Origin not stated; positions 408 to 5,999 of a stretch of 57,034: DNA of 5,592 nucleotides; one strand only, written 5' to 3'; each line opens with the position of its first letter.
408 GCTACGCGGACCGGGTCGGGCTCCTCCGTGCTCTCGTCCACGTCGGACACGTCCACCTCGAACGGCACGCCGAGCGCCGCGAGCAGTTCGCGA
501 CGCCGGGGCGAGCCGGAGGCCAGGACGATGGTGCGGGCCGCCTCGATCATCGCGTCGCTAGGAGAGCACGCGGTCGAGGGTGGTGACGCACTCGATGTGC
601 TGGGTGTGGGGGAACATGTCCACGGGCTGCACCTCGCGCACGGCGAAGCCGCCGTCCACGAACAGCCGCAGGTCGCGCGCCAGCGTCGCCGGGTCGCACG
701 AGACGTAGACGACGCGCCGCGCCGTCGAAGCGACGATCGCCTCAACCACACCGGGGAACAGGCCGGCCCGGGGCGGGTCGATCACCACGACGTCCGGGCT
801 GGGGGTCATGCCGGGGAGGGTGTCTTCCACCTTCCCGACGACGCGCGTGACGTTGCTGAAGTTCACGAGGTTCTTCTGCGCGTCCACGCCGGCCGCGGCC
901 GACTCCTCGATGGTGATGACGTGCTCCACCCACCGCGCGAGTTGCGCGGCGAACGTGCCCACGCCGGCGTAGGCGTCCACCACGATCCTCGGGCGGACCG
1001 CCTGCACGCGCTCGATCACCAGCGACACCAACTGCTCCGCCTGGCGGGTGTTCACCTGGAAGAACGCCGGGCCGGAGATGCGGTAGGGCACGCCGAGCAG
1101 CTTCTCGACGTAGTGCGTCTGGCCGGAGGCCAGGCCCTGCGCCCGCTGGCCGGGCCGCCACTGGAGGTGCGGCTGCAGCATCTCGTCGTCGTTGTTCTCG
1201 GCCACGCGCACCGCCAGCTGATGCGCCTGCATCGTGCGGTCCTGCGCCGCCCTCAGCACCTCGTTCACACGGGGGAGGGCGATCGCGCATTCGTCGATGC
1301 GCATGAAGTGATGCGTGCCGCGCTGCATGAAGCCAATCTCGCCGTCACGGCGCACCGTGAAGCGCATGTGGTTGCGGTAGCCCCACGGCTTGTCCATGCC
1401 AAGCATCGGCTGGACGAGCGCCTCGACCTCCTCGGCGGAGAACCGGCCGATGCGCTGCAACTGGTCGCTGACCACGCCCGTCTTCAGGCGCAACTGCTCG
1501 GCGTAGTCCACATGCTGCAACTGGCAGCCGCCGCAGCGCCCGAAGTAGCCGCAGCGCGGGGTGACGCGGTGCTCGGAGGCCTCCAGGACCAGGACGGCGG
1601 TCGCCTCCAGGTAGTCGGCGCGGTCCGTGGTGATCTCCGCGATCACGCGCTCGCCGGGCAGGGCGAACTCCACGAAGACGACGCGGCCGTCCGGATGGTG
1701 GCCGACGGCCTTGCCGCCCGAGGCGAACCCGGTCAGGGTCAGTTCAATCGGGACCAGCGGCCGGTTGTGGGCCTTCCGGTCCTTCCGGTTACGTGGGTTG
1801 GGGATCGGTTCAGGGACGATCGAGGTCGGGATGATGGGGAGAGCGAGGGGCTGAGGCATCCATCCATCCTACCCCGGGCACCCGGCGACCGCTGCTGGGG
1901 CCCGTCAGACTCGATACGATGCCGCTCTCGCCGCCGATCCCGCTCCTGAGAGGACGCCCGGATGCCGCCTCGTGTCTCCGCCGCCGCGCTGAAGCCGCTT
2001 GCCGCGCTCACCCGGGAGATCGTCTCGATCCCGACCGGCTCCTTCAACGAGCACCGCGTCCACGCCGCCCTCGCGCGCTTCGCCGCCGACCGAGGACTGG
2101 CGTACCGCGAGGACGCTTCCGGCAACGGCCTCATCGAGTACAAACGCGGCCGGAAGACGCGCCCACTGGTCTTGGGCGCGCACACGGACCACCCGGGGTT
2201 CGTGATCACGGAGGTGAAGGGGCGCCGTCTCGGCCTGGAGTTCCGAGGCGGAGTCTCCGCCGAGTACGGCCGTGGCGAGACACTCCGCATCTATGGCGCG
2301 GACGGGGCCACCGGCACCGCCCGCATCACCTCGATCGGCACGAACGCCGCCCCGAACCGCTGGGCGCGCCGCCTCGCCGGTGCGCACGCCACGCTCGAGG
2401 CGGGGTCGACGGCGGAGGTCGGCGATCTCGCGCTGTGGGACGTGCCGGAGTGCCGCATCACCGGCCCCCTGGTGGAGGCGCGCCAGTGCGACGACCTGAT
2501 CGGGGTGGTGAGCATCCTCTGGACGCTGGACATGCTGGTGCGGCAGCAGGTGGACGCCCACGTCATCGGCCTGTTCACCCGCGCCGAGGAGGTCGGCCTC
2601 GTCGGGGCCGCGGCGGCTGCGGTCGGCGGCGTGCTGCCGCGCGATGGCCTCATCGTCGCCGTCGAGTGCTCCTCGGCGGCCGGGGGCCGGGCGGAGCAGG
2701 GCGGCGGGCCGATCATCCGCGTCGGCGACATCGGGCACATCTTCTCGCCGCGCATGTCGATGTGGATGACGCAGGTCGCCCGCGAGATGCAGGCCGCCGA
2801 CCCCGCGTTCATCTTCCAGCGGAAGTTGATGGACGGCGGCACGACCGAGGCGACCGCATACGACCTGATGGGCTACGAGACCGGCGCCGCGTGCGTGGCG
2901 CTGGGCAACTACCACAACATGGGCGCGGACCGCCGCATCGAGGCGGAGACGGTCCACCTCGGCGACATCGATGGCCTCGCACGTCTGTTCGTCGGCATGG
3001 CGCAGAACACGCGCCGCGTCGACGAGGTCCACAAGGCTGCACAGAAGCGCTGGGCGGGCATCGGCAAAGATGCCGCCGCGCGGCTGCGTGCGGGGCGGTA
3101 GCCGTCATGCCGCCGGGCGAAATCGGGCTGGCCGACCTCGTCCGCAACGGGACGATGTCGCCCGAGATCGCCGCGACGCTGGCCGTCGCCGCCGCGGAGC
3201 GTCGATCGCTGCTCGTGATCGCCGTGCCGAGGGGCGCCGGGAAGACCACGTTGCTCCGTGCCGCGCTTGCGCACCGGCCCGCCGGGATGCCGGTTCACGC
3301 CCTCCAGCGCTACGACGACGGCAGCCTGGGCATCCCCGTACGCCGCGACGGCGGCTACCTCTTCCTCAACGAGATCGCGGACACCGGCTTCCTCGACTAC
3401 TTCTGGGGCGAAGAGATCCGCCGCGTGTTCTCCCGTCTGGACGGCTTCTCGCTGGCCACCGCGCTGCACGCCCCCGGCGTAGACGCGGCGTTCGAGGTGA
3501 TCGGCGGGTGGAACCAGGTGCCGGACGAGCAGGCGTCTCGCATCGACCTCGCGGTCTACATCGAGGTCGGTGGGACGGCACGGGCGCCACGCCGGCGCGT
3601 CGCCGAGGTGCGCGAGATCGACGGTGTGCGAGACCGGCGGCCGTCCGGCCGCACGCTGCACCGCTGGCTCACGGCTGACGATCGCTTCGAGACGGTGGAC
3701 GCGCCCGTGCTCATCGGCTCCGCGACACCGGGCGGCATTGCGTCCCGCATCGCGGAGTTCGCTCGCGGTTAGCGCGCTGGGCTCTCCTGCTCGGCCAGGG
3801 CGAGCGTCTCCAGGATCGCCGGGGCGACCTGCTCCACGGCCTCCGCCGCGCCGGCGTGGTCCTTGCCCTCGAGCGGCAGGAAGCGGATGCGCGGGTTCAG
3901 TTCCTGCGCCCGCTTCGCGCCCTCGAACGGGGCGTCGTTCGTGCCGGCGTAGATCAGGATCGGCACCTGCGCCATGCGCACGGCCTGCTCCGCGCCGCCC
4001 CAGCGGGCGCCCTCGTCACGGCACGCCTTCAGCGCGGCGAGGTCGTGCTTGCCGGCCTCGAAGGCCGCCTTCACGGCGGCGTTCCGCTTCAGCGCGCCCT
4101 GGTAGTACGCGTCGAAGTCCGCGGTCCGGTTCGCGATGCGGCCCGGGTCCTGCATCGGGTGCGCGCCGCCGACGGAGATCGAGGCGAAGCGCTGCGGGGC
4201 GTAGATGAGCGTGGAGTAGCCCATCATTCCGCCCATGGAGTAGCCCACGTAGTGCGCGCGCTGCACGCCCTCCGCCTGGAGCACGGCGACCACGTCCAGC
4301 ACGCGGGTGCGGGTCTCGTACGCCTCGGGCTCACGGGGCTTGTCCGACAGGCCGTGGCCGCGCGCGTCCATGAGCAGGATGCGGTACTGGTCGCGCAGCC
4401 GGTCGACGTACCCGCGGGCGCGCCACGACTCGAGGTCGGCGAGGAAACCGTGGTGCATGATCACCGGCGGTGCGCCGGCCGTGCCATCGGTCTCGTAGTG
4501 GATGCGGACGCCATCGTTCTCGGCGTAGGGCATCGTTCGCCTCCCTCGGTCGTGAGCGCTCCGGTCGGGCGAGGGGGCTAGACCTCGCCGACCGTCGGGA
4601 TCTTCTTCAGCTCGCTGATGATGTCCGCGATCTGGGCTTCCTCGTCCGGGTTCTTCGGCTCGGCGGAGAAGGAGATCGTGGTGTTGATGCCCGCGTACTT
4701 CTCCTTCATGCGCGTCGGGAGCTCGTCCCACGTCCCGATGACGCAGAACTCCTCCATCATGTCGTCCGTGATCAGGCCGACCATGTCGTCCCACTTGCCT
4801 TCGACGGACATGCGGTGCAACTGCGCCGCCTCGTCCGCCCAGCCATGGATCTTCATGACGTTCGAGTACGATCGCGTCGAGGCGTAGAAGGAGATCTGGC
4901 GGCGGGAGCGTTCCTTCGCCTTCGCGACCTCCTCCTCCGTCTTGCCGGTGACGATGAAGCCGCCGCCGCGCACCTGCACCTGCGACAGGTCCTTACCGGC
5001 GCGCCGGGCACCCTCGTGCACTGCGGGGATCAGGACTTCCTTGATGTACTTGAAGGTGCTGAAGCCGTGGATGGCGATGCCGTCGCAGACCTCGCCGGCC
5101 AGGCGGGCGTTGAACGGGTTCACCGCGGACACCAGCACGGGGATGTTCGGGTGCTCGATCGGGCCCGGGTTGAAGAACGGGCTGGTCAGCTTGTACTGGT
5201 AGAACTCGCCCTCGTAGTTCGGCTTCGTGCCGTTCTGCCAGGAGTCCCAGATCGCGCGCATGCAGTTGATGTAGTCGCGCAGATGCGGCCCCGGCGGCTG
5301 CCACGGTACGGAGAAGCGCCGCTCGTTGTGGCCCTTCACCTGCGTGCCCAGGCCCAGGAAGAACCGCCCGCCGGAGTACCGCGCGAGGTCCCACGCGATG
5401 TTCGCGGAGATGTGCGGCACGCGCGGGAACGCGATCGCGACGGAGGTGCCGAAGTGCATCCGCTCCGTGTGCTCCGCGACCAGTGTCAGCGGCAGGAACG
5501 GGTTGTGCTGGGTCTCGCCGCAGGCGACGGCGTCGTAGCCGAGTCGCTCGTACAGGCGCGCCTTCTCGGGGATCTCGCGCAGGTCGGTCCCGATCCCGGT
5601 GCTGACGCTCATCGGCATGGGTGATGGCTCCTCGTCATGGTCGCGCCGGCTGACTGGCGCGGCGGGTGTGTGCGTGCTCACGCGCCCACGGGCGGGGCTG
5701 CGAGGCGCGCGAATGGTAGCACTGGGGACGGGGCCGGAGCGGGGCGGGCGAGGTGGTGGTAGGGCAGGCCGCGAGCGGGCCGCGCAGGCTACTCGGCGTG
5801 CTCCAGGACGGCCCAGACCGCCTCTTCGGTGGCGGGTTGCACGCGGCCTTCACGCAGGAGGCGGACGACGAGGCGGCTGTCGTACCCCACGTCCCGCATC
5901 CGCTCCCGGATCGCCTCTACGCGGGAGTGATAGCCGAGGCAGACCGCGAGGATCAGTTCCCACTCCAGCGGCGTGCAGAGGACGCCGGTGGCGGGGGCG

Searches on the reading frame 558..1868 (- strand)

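Call 40: search_protein_families(library=pfam, proteins=[window:558-1868:-], max_evalue=0.0001)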
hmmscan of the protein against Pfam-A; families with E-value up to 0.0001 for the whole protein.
window:558-1868:- (436 aa): 2 families
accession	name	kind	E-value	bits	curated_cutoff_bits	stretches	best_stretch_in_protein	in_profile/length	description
PF05958.17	tRNA_U5-meth_tr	-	6.5e-17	62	23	1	360-433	286-356/357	tRNA (Uracil-5-)-methyltransferase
PF01938.26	TRAM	-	9.2e-09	35.5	21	1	41-92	8-61/61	TRAM domain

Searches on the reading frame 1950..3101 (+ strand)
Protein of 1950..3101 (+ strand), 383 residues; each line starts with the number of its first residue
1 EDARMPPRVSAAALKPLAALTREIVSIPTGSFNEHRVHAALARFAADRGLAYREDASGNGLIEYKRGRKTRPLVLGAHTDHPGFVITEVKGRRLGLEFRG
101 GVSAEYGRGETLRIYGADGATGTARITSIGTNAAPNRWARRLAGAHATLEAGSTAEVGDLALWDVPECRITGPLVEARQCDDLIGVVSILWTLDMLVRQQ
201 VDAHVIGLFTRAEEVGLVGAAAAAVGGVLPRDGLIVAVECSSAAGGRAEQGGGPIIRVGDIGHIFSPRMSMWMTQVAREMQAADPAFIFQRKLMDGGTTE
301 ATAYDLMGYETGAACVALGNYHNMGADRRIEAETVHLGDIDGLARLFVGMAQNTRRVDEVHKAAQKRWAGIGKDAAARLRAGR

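Call 40: search_protein_families(library=pfam, proteins=[window:1950-3101:+], max_evalue=0.0001)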
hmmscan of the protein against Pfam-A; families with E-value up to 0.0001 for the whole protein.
window:1950-3101:+ (383 aa): 1 family
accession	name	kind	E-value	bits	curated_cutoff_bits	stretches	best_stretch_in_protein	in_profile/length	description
PF05343.19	Peptidase_M42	-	1.3e-21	77.4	23.2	1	61-320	3-271/292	M42 glutamyl aminopeptidase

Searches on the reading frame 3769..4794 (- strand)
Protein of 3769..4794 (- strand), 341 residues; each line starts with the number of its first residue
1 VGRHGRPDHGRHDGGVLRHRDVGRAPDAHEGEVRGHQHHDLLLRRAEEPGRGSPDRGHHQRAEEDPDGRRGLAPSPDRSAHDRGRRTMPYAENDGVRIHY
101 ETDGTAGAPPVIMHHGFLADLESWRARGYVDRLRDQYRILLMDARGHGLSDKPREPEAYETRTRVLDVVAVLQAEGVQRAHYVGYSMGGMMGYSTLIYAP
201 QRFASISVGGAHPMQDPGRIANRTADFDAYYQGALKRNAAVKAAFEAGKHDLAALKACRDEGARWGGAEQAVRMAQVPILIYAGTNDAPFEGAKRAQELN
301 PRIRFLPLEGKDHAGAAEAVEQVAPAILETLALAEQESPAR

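Call 40: search_protein_families(library=pfam, proteins=[window:3769-4794:-], max_evalue=0.0001)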
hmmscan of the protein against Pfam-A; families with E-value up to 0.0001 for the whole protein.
window:3769-4794:- (341 aa): 2 families
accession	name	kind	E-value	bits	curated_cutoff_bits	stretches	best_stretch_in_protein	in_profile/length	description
PF00561.26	Abhydrolase_1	-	2.3e-21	77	25.8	1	109-253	1-150/245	alpha/beta hydrolase fold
PF12146.15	Hydrolase_4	-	2.1e-06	27.7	27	1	112-226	8-124/239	Serine aminopeptidase, S33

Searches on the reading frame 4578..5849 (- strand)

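Call 40: search_protein_families(library=pfam, proteins=[window:4578-5849:-], max_evalue=0.0001)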
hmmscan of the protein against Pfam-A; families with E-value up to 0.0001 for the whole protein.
window:4578-5849:- (423 aa): 1 family
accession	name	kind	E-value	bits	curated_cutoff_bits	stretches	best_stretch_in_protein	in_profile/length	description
PF00296.26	Bac_luciferase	-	2.6e-61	208.1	27.9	1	85-386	19-308/314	Luciferase-like monooxygenase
